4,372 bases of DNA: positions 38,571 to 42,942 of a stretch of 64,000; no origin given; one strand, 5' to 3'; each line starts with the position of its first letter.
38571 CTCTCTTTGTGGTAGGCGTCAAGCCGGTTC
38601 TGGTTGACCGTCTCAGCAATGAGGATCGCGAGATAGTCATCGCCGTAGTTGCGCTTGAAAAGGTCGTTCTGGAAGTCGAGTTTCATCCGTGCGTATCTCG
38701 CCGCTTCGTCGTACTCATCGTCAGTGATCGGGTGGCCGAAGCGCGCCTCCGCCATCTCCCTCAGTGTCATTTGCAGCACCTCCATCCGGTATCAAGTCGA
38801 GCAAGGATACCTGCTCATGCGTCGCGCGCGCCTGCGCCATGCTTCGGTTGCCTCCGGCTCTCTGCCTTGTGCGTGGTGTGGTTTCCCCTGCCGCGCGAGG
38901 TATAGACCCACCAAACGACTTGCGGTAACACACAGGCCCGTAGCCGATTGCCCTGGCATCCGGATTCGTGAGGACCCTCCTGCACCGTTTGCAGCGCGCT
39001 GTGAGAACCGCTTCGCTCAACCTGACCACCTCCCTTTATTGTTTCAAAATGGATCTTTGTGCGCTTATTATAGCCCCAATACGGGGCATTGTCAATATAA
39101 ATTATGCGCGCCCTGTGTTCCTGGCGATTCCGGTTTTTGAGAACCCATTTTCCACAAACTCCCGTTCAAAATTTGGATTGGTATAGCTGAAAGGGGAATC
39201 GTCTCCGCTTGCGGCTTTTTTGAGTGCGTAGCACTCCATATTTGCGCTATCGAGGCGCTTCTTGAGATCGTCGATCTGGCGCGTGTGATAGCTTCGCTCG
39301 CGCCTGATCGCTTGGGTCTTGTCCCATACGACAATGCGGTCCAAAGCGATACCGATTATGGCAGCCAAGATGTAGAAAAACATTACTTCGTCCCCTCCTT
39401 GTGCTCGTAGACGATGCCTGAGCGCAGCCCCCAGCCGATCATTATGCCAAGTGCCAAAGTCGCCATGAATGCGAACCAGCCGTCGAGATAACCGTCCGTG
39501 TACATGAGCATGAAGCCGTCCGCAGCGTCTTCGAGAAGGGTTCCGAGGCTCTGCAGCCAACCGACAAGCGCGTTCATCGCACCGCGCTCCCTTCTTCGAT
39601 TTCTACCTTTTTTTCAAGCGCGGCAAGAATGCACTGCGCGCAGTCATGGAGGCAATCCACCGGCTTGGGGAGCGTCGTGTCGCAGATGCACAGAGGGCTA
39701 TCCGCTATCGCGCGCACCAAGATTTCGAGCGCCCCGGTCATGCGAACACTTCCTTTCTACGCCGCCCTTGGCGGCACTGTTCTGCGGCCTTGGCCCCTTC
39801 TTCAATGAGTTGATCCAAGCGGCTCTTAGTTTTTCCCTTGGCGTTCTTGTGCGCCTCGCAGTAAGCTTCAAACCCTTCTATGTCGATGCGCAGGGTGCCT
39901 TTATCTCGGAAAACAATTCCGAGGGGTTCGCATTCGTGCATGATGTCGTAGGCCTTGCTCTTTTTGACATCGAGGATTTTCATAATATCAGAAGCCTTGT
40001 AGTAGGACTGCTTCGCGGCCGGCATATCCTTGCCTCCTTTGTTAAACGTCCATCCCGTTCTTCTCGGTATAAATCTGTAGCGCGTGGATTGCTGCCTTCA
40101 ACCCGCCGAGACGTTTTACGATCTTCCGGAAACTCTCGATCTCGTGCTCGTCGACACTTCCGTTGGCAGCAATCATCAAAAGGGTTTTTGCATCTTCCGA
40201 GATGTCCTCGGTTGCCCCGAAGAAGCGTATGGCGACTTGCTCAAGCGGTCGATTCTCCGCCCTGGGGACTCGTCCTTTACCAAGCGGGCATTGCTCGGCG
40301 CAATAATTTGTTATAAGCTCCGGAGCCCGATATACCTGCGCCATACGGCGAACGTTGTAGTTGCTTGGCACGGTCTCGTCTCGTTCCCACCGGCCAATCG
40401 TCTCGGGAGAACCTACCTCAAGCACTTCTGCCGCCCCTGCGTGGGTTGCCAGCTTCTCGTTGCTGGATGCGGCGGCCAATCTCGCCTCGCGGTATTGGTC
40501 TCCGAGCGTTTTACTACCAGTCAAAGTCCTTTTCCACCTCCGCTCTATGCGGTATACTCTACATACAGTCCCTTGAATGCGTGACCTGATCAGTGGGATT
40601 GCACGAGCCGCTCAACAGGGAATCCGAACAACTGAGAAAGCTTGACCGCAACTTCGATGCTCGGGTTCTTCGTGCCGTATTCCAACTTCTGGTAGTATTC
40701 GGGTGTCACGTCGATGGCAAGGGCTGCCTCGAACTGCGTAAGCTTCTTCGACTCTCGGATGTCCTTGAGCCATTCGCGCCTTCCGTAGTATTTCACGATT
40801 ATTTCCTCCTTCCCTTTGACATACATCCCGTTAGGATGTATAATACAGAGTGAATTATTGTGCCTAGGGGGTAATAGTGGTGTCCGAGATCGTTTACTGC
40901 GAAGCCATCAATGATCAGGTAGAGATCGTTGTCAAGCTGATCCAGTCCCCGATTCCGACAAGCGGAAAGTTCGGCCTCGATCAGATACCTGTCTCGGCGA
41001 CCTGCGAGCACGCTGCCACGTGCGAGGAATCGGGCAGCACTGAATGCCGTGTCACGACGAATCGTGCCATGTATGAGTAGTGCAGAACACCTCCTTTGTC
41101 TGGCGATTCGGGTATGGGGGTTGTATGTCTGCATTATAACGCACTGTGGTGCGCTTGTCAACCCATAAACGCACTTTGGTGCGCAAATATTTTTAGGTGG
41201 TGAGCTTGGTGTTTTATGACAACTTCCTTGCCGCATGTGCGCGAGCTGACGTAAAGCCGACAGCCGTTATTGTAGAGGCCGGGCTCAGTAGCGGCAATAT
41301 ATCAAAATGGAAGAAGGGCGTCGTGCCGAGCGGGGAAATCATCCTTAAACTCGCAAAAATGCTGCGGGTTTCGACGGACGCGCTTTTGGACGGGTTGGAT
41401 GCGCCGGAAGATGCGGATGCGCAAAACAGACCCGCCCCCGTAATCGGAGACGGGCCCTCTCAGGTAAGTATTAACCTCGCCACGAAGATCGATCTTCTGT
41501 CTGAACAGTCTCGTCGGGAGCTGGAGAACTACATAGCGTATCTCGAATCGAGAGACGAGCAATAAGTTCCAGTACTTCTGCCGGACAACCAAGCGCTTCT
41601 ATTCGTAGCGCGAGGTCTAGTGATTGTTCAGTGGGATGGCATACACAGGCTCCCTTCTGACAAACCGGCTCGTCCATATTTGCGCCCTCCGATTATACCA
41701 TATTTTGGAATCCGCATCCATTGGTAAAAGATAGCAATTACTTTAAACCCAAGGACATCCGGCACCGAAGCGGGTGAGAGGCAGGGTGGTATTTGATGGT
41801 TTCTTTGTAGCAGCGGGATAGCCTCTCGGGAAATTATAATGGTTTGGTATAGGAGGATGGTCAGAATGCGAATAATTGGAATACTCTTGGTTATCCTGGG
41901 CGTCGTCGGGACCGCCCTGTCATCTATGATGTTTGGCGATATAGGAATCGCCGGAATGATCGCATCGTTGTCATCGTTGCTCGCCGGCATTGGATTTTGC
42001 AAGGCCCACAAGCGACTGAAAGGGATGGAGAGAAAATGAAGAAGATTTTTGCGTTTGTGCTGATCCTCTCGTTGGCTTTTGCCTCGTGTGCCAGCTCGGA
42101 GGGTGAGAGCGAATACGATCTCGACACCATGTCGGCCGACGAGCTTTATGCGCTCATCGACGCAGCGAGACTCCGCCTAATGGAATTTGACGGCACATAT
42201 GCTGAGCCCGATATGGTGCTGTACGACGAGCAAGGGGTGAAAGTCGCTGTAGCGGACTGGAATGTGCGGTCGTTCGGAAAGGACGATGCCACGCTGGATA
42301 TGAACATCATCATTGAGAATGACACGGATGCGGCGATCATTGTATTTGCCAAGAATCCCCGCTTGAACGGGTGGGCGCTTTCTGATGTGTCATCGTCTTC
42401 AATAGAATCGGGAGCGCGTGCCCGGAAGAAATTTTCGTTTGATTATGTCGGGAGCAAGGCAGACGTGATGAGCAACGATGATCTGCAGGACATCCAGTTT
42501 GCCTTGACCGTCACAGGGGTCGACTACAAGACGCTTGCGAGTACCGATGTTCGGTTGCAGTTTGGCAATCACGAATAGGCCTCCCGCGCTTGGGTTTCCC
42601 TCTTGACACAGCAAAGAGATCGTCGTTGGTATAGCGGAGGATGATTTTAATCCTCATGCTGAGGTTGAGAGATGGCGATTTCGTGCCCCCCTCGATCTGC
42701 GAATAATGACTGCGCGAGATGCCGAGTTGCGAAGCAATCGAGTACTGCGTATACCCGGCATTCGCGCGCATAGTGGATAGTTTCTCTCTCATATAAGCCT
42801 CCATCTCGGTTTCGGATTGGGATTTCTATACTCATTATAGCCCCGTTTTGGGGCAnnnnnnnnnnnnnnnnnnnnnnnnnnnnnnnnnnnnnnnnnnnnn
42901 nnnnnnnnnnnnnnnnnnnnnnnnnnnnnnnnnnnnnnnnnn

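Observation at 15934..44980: Four near-identical consensus promoters with a palindrome in the spacer: a putative repressor regulon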

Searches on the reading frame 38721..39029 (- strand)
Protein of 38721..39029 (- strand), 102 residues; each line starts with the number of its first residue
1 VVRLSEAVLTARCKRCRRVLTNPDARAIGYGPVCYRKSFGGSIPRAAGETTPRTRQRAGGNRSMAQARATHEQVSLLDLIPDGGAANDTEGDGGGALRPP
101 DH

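Call 13: search_protein_families(library=pfam, proteins=[window:38721-39029:-], max_evalue=0.01)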
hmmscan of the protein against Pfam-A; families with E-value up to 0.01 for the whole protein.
window:38721-39029:- (102 aa): 1 family
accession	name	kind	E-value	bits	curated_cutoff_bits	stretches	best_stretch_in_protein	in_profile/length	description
PF19474.4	DUF6011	-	4.2e-11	42.6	26.6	1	7-37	5-35/37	Family of unknown function (DUF6011)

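Call 14: search_protein_families(library=phrogs, proteins=[window:38721-39029:-], max_evalue=0.001)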
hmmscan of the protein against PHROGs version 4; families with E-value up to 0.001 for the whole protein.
window:38721-39029:- (102 aa): 4 families
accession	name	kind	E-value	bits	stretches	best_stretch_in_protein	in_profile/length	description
phrog_25989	-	unknown function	2.8e-07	31.7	1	10-43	2-35/70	-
phrog_636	-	unknown function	6.5e-07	30.8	1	10-42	204-236/254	-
phrog_29887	-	unknown function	2.1e-05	26.1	0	10-38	10-38/117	-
phrog_20259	-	unknown function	0.00059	20.7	1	11-37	110-136/140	-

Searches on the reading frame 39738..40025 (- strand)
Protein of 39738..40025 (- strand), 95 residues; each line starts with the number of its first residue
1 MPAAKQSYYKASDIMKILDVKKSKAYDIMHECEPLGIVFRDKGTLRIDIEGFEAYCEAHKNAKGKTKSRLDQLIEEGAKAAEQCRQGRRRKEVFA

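Call 15: search_protein_families(library=phrogs, proteins=[window:39738-40025:-], max_evalue=0.0001)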
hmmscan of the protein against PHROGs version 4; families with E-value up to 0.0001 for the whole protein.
window:39738-40025:- (95 aa): 1 family
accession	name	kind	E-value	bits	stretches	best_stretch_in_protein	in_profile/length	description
phrog_989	-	unknown function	6.5e-07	30.1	1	4-31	2-29/70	-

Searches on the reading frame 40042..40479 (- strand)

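Call 13: search_protein_families(library=pfam, proteins=[window:40042-40479:-], max_evalue=0.01)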
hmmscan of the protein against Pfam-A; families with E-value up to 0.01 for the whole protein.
window:40042-40479:- (145 aa): 2 families
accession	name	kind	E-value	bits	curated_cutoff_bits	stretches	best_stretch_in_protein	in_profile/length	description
PF13560.12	HTH_31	-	0.00012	22.8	27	1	12-54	16-58/64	Helix-turn-helix domain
PF01381.28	HTH_3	-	0.003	18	23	1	24-51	22-49/55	Helix-turn-helix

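Call 14: search_protein_families(library=phrogs, proteins=[window:40042-40479:-], max_evalue=0.001)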
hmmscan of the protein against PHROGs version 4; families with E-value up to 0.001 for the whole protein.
window:40042-40479:- (145 aa): 1 family
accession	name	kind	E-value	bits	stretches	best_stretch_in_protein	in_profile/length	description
phrog_6499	-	transcription regulation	7.5e-37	127.2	1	2-141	17-155/157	transcriptional regulator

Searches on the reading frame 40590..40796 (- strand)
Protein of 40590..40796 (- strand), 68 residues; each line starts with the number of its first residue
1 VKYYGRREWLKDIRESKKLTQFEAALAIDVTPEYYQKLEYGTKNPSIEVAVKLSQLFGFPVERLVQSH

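Call 13: search_protein_families(library=pfam, proteins=[window:40590-40796:-], max_evalue=0.01)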
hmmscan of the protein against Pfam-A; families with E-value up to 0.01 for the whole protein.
window:40590-40796:- (68 aa): 3 families
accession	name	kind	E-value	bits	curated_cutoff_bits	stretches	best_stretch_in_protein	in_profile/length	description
PF01381.28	HTH_3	-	2.1e-13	50.5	23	1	10-62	1-53/55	Helix-turn-helix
PF12844.13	HTH_19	-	5.8e-08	33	30.2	1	10-66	4-60/64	Helix-turn-helix domain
PF13560.12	HTH_31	-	7.7e-06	26.6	27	1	10-63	6-60/64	Helix-turn-helix domain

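Call 14: search_protein_families(library=phrogs, proteins=[window:40590-40796:-], max_evalue=0.001)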
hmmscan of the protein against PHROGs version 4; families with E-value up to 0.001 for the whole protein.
window:40590-40796:- (68 aa): 9 families
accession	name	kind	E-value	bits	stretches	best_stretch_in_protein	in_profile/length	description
phrog_8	-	transcription regulation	3e-09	37.8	1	10-64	81-135/346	transcriptional regulator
phrog_3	-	transcription regulation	6e-09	37.2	1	6-62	89-143/430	transcriptional repressor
phrog_4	-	transcription regulation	4.3e-07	30.2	1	7-65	140-192/400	transcriptional repressor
phrog_2439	-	transcription regulation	8.1e-07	29.2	1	7-65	9-67/367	transcriptional regulator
phrog_1373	-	transcription regulation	1.2e-06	29.6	1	8-66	66-124/166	transcriptional regulator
phrog_2104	-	unknown function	3.3e-06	28.3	1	6-54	40-88/103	-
phrog_5823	-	transcription regulation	5.8e-05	23.4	1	10-66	11-68/404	transcriptional regulator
phrog_7241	-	transcription regulation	0.00038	21.5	1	11-65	67-121/122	transcriptional regulator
phrog_4836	-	transcription regulation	0.00065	20.3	1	10-65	80-135/194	CII-like regulator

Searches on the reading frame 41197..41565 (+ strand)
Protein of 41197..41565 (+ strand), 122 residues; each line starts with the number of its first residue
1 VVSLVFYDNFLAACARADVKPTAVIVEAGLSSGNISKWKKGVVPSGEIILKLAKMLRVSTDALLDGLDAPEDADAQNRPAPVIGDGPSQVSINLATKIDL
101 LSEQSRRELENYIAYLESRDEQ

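Call 13: search_protein_families(library=pfam, proteins=[window:41197-41565:+], max_evalue=0.01)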
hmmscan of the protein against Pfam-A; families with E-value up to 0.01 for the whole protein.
window:41197-41565:+ (122 aa): 2 families
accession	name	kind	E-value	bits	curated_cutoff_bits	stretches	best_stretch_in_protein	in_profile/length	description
PF01381.28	HTH_3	-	0.00023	21.5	23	1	28-62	19-54/55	Helix-turn-helix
PF13443.12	HTH_26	-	0.0072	17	22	0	14-59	6-53/63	Cro/C1-type HTH DNA-binding domain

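Call 14: search_protein_families(library=phrogs, proteins=[window:41197-41565:+], max_evalue=0.001)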
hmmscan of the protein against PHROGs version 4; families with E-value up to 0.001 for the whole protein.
window:41197-41565:+ (122 aa): 2 families
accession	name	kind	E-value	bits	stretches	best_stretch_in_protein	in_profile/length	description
phrog_8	-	transcription regulation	9.7e-08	32.8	1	28-96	99-150/346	transcriptional regulator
phrog_4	-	transcription regulation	1.7e-05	25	1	18-83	147-205/400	transcriptional repressor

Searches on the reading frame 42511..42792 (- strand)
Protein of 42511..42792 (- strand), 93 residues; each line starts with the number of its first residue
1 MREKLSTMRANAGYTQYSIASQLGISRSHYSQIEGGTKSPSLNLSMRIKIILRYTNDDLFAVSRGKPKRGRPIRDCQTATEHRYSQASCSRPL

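Call 13: search_protein_families(library=pfam, proteins=[window:42511-42792:-], max_evalue=0.01)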
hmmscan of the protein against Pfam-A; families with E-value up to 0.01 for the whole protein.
window:42511-42792:- (93 aa): 5 families
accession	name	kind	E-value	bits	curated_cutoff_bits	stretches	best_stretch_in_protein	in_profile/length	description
PF12844.13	HTH_19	-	1.3e-07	31.9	30.2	1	3-52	2-48/64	Helix-turn-helix domain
PF01381.28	HTH_3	-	4.2e-07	30.3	23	1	8-44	4-40/55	Helix-turn-helix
PF13560.12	HTH_31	-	1.6e-06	28.7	27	1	5-42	6-44/64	Helix-turn-helix domain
PF04545.22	Sigma70_r4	-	0.00088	19.2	24.1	1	8-34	15-41/50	Sigma-70, region 4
PF13384.12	HTH_23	-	0.0018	18.5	24.6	1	4-33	7-37/50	Homeodomain-like domain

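Call 14: search_protein_families(library=phrogs, proteins=[window:42511-42792:-], max_evalue=0.001)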
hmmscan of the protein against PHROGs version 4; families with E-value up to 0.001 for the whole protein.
window:42511-42792:- (93 aa): 9 families
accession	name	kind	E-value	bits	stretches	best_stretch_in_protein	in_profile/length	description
phrog_3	-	transcription regulation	5.2e-09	37.4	1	1-67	89-153/430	transcriptional repressor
phrog_7241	-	transcription regulation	2e-06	28.9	1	5-59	66-120/122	transcriptional regulator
phrog_5823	-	transcription regulation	1.1e-05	25.8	1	3-70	9-77/404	transcriptional regulator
phrog_8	-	transcription regulation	2.6e-05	24.9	1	4-43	80-119/346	transcriptional regulator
phrog_2439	-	transcription regulation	5.5e-05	23.2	1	3-57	10-64/367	transcriptional regulator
phrog_2104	-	unknown function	7.5e-05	23.9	1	3-53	42-92/103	-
phrog_1373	-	transcription regulation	8.8e-05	23.5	1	1-44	64-107/166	transcriptional regulator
phrog_2328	-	transcription regulation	0.00076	20.3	1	3-61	18-76/128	transcriptional repressor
phrog_6223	-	transcription regulation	0.00093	20.2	1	11-49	15-54/73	transcriptional repressor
